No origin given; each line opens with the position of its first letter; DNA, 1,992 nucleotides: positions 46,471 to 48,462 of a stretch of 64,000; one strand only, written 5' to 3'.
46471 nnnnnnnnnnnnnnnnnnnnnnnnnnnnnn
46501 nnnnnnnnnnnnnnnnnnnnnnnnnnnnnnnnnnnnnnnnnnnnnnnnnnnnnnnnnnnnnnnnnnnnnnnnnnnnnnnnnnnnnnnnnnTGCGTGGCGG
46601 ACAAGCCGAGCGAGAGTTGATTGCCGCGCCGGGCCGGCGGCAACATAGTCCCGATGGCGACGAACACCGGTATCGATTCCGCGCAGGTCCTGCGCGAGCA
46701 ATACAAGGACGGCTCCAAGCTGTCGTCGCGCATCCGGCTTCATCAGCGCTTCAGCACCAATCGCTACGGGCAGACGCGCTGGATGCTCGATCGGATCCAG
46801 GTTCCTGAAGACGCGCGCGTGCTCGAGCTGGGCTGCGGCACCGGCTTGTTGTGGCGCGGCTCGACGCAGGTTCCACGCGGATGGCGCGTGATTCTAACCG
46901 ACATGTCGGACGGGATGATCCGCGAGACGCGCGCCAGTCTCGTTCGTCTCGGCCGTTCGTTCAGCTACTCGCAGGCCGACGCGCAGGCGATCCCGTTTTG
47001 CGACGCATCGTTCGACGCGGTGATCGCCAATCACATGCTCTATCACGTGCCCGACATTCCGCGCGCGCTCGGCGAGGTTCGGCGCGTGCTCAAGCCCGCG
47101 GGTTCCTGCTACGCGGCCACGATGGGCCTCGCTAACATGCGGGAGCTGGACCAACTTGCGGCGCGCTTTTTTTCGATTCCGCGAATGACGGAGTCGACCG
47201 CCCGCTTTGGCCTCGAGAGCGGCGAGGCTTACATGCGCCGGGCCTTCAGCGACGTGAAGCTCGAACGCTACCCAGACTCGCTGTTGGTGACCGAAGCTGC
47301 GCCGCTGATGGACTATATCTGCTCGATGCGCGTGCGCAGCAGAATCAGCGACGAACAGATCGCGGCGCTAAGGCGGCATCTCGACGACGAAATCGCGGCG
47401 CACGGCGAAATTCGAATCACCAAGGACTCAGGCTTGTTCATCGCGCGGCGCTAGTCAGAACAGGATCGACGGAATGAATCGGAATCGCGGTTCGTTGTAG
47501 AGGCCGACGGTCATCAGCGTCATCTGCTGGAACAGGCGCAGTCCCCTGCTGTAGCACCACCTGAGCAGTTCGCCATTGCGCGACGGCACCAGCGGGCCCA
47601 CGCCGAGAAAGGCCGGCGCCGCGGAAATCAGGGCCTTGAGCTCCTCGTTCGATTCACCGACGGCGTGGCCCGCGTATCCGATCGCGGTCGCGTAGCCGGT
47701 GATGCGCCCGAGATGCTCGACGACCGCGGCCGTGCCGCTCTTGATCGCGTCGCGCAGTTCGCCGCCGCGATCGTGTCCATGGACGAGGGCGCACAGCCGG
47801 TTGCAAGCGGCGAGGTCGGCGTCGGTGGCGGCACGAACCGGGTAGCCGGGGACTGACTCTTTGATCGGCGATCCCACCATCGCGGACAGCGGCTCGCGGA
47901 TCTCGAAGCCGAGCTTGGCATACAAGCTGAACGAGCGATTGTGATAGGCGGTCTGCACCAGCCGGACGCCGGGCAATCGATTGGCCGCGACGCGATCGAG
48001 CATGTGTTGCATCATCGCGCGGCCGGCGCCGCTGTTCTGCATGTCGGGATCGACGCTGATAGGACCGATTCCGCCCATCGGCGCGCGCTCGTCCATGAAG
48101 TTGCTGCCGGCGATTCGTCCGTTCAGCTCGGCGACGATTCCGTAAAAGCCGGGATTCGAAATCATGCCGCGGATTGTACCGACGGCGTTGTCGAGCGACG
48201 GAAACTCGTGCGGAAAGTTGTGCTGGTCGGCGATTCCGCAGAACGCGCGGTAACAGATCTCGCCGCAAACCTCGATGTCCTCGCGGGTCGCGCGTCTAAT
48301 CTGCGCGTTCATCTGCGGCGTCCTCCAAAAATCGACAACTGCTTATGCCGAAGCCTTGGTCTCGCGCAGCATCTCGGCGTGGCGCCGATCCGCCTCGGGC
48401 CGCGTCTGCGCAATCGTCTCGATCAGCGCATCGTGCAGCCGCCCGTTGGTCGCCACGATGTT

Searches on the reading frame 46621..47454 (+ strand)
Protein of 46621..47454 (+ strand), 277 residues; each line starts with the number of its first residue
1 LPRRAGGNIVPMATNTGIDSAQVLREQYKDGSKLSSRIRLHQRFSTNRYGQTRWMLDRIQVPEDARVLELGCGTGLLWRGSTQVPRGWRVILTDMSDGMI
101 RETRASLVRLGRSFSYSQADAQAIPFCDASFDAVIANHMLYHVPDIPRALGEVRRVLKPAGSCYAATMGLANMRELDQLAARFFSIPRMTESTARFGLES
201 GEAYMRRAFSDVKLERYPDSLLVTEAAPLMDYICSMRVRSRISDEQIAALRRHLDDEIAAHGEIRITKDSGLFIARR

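Call 19: search_protein_families(library=pfam, proteins=[window:46621-47454:+], max_evalue=0.001)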
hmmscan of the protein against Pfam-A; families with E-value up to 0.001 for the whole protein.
window:46621-47454:+ (277 aa): 6 families
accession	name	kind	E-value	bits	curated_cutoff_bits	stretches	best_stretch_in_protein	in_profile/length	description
PF08241.18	Methyltransf_11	-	3.9e-22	79.1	21.2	1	68-164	1-94/95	Methyltransferase domain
PF13649.12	Methyltransf_25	-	1.9e-20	73.8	27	1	67-161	1-97/97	Methyltransferase domain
PF13847.12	Methyltransf_31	-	6.9e-15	55.4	27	1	64-177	4-119/145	Methyltransferase domain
PF13489.12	Methyltransf_23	-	4.5e-14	52.9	27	1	62-168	21-119/164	Methyltransferase domain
PF08242.18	Methyltransf_12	-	1e-13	52.3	30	1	68-161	1-96/98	Methyltransferase domain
PF01209.24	Ubie_methyltran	-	6.3e-13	49.1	20.1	1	57-185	41-171/233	ubiE/COQ5 methyltransferase family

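Call 52: find_homologous_proteins(query=window:46621-47454:+, max_evalue=1e-30)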
Query window:46621-47454:+ (277 aa): 5864 proteins with E <= 1e-30 among 8000 candidates; the best 120 are listed.
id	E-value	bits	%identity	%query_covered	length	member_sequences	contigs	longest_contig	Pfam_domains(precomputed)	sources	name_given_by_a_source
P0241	1.3e-173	594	97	100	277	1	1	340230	PF13847.13,PF13489.13,PF13649.13,PF01209.25,PF08241.19,PF08242.19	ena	-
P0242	1.7e-167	574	97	96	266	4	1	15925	PF13847.13,PF13489.13,PF13649.13,PF01209.25,PF08241.19,PF08242.19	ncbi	-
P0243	5.0e-167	572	97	96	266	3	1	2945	PF13847.13,PF13489.13,PF13649.13,PF01209.25,PF08241.19,PF08242.19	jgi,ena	-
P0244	1.2e-157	541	92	96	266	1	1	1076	PF13847.13,PF13489.13,PF13649.13,PF01209.25,PF08241.19,PF08242.19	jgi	-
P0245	5.2e-149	513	85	96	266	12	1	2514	PF13847.13,PF13489.13,PF13649.13,PF01209.25,PF08241.19,PF08242.19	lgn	-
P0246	1.1e-148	512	84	97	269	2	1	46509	PF13847.13,PF13489.13,PF13649.13,PF01209.25,PF08241.19,PF08242.19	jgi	-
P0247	2.0e-148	511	83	99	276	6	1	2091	PF13847.13,PF13489.13,PF13649.13,PF01209.25,PF08241.19,PF08242.19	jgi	-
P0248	2.7e-148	511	84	97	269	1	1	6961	PF13847.13,PF13489.13,PF13649.13,PF01209.25,PF08241.19,PF08242.19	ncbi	-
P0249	7.2e-148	509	85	96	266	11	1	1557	PF13847.13,PF13489.13,PF13649.13,PF01209.25,PF08241.19,PF08242.19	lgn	-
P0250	4.8e-147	507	84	96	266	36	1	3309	PF13847.13,PF13489.13,PF13649.13,PF01209.25,PF08241.19,PF08242.19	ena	-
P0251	5.3e-147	507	84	96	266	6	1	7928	PF13847.13,PF13489.13,PF13649.13,PF01209.25,PF08241.19,PF08242.19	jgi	-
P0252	1.6e-146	505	84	97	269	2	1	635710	PF13847.13,PF13489.13,PF13649.13,PF01209.25,PF08241.19,PF08242.19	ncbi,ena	-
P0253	4.3e-146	504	83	96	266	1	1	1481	PF13847.13,PF13489.13,PF13649.13,PF01209.25,PF08241.19,PF08242.19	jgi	jgi:ubiquinone/menaquinone biosynthesis C-methylase UbiE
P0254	5.1e-146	503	82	96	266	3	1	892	PF13847.13,PF13489.13,PF13649.13,PF01209.25,PF08241.19,PF08242.19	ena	-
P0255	8.9e-146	502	85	96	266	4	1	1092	PF13847.13,PF13489.13,PF13649.13,PF01209.25,PF08241.19,PF08242.19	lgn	-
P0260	7.1e-145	500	82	96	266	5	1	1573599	PF13847.13,PF13489.13,PF13649.13,PF01209.25,PF08241.19,PF08242.19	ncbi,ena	-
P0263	3.8e-144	497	81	97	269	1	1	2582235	PF13847.13,PF13489.13,PF13649.13,PF01209.25,PF08241.19,PF08242.19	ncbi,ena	-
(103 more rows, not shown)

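Call 53: find_encoding_contigs(protein=P0241, flank=10000, max_places=3)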
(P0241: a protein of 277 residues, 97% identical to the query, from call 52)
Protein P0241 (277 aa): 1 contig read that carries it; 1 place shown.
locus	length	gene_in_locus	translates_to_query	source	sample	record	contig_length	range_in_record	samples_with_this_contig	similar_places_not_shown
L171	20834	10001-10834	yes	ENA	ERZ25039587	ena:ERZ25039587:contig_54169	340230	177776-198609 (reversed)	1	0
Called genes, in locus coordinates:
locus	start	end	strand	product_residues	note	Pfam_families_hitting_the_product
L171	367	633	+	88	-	-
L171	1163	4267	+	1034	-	-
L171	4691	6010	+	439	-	-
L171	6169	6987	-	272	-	-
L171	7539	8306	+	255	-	-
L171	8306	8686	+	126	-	-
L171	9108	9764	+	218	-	PF00589:Phage_integrase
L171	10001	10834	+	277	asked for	PF01209:Ubie_methyltran, PF13489:Methyltransf_23, PF08241:Methyltransf_11, PF08242:Methyltransf_12, PF13649:Methyltransf_25, PF13847:Methyltransf_31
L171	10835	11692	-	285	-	PF13527:Acetyltransf_9 (weak), PF00583:Acetyltransf_1, PF13673:Acetyltransf_10 (weak), PF13508:Acetyltransf_7, PF08445:FR47 (weak)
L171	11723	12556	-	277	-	PF00459:Inositol_P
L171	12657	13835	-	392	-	PF02771:Acyl-CoA_dh_N, PF02770:Acyl-CoA_dh_M, PF00441:Acyl-CoA_dh_1, PF08028:Acyl-CoA_dh_2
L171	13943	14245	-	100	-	-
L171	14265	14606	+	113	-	-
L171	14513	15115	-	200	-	PF03109:ABC1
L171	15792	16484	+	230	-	PF07690:MFS_1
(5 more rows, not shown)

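Call 54: find_encoding_contigs(protein=P0242, flank=10000, max_places=3)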
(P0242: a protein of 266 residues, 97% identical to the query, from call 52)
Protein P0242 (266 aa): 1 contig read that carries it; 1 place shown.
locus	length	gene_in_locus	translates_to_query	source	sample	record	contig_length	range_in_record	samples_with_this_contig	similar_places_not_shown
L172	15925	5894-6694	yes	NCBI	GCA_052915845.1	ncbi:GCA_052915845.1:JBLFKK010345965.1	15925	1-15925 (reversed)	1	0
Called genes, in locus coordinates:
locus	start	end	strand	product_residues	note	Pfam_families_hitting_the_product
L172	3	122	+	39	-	?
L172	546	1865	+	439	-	-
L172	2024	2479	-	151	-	-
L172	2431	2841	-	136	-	-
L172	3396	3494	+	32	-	-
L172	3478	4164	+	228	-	-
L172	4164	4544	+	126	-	-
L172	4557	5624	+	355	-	PF00589:Phage_integrase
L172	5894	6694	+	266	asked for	PF01209:Ubie_methyltran, PF13489:Methyltransf_23, PF08241:Methyltransf_11, PF08242:Methyltransf_12, PF13649:Methyltransf_25, PF13847:Methyltransf_31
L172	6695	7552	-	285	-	PF13527:Acetyltransf_9 (weak), PF00583:Acetyltransf_1, PF13673:Acetyltransf_10 (weak), PF13508:Acetyltransf_7, PF08445:FR47 (weak)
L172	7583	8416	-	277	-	PF00459:Inositol_P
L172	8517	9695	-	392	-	PF02771:Acyl-CoA_dh_N, PF02770:Acyl-CoA_dh_M, PF00441:Acyl-CoA_dh_1, PF08028:Acyl-CoA_dh_2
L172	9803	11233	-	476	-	PF03109:ABC1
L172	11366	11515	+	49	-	-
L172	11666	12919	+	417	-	PF07690:MFS_1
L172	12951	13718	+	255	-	PF10370:Rv2993c-like_N, PF01557:FAA_hydrolase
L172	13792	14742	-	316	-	PF00106:adh_short, PF01370:Epimerase (weak), PF08643:DUF1776 (weak), PF08659:KR, PF13561:adh_short_C2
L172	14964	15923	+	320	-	?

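Call 55: find_encoding_contigs(protein=P0252, flank=10000, max_places=2)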
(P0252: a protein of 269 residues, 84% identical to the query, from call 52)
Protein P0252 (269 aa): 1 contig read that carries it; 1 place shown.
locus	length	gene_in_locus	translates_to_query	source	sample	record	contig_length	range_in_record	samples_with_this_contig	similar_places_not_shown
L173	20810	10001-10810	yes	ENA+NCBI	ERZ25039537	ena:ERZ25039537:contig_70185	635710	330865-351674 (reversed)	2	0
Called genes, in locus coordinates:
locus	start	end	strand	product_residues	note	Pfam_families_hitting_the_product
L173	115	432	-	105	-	-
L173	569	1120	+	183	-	-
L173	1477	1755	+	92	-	-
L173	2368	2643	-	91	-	-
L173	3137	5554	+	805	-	PF13191:AAA_16, PF13424:TPR_12 (faint)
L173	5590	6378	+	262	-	PF00005:ABC_tran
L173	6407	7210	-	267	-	-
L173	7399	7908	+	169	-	PF01814:Hemerythrin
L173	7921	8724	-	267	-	PF00561:Abhydrolase_1, PF12146:Hydrolase_4, PF12697:Abhydrolase_6, PF08386:Abhydrolase_4 (weak)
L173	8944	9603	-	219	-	-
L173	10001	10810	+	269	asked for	PF13489:Methyltransf_23, PF01209:Ubie_methyltran, PF13649:Methyltransf_25, PF13847:Methyltransf_31, PF08241:Methyltransf_11, PF08242:Methyltransf_12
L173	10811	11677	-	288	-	PF13673:Acetyltransf_10 (weak), PF00583:Acetyltransf_1, PF08445:FR47 (weak), PF13508:Acetyltransf_7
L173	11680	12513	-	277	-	PF00459:Inositol_P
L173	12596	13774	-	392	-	PF02771:Acyl-CoA_dh_N, PF02770:Acyl-CoA_dh_M, PF00441:Acyl-CoA_dh_1, PF08028:Acyl-CoA_dh_2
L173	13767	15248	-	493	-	PF03109:ABC1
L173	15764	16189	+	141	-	-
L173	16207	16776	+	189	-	PF07690:MFS_1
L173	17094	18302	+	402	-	PF00155:Aminotran_1_2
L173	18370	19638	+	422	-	PF03447:NAD_binding_3, PF00742:Homoserine_dh, PF01842:ACT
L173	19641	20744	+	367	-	PF00291:PALP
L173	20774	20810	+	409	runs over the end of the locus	PF01676:Metalloenzyme, PF10143:PhosphMutase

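Call 62: find_encoding_contigs(protein=P0260, flank=10000, max_places=2)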
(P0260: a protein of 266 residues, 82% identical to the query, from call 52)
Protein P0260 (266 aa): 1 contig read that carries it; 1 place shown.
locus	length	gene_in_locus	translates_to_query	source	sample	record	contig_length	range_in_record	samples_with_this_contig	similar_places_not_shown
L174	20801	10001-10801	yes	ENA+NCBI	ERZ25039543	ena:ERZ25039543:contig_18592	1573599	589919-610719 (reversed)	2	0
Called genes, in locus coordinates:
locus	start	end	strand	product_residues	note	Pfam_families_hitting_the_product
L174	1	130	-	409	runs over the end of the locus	PF28597:T2SSF_N, PF00482:T2SSF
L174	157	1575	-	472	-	PF05157:MshEN, PF00437:T2SSE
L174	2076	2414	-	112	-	-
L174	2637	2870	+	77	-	-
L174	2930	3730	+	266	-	PF00378:ECH_1, PF16113:ECH_2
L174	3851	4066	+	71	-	-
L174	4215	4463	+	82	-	-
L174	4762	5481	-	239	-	PF01738:DLH, PF08840:BAAT_C (faint)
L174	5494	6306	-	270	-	PF00561:Abhydrolase_1, PF12146:Hydrolase_4, PF12697:Abhydrolase_6, PF08386:Abhydrolase_4 (faint)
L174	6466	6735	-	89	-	-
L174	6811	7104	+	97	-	-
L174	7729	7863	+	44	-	-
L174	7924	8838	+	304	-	PF00296:Bac_luciferase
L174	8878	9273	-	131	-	PF01124:MAPEG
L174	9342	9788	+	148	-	PF01638:HxlR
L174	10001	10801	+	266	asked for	PF01209:Ubie_methyltran, PF13489:Methyltransf_23, PF13847:Methyltransf_31, PF08241:Methyltransf_11, PF08242:Methyltransf_12, PF13649:Methyltransf_25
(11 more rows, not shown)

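Call 63: find_encoding_contigs(protein=P0263, flank=10000, max_places=2)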
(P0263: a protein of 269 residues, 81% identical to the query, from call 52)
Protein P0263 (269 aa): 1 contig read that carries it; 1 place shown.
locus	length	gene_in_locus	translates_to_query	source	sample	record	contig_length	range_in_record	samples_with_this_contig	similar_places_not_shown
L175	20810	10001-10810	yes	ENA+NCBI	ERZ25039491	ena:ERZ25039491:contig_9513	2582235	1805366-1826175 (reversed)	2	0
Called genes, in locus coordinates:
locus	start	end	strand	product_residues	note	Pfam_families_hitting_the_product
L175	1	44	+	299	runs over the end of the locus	PF01634:HisG, PF08029:HisG_C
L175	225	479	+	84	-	PF21748:UPF0150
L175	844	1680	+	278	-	PF00903:Glyoxalase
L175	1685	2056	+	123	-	PF00903:Glyoxalase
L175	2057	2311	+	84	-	-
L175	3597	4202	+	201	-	PF00174:Oxidored_molyb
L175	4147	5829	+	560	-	PF01266:DAO, PF12831:FAD_oxidored (faint), PF13450:NAD_binding_8 (faint), PF16901:DAO_C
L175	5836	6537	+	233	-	PF00730:HhH-GPD, PF00633:HHH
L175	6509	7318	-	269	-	PF12146:Hydrolase_4, PF00561:Abhydrolase_1, PF12697:Abhydrolase_6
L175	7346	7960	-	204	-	PF00440:TetR_N, PF21351:TetR_C_41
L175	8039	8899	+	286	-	PF00561:Abhydrolase_1, PF12697:Abhydrolase_6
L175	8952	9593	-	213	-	-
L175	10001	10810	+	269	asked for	PF13489:Methyltransf_23, PF01209:Ubie_methyltran, PF13649:Methyltransf_25, PF13847:Methyltransf_31, PF08241:Methyltransf_11, PF08242:Methyltransf_12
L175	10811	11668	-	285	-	PF13527:Acetyltransf_9 (weak), PF00583:Acetyltransf_1, PF13673:Acetyltransf_10 (weak), PF13508:Acetyltransf_7, PF08445:FR47 (faint)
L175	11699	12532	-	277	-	PF00459:Inositol_P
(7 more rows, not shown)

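Call 92: find_encoding_contigs(protein=P0243, flank=10000, max_places=6)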
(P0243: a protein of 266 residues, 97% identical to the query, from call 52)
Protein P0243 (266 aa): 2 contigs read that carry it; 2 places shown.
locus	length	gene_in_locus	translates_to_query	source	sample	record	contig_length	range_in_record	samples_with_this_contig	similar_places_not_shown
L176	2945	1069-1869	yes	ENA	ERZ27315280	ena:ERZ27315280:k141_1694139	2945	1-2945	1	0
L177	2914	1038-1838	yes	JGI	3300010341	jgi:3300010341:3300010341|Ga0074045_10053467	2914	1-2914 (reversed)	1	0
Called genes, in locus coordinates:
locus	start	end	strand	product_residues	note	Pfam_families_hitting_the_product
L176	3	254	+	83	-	?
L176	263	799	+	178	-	PF00589:Phage_integrase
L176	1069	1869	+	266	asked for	PF01209:Ubie_methyltran, PF13489:Methyltransf_23, PF08241:Methyltransf_11, PF08242:Methyltransf_12, PF13649:Methyltransf_25, PF13847:Methyltransf_31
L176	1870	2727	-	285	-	PF13527:Acetyltransf_9 (weak), PF00583:Acetyltransf_1, PF13673:Acetyltransf_10 (weak), PF13508:Acetyltransf_7, PF08445:FR47 (weak)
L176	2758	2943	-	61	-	?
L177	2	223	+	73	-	?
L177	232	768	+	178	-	PF00589:Phage_integrase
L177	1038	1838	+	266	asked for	PF01209:Ubie_methyltran, PF13489:Methyltransf_23, PF08241:Methyltransf_11, PF08242:Methyltransf_12, PF13649:Methyltransf_25, PF13847:Methyltransf_31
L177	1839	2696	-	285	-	PF13527:Acetyltransf_9 (weak), PF00583:Acetyltransf_1, PF13673:Acetyltransf_10 (weak), PF13508:Acetyltransf_7, PF08445:FR47 (weak)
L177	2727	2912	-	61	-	?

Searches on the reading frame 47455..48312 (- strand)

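Call 19: search_protein_families(library=pfam, proteins=[window:47455-48312:-], max_evalue=0.001)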
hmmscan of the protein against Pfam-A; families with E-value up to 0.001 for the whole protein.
window:47455-48312:- (285 aa): 5 families
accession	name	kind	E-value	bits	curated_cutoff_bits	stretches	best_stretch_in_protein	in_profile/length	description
PF13508.13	Acetyltransf_7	-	6.4e-10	39.7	27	1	59-137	6-83/84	Acetyltransferase (GNAT) domain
PF00583.31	Acetyltransf_1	-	9.9e-10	39.2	20.7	1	48-136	25-116/116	Acetyltransferase (GNAT) family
PF13527.13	Acetyltransf_9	-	7.1e-08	33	25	1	5-138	2-126/127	Acetyltransferase (GNAT) domain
PF13673.13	Acetyltransf_10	-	5.8e-07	30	23.6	1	46-137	21-108/128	Acetyltransferase (GNAT) domain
PF08445.16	FR47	-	1.1e-06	29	22.1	1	58-139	3-80/86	FR47-like protein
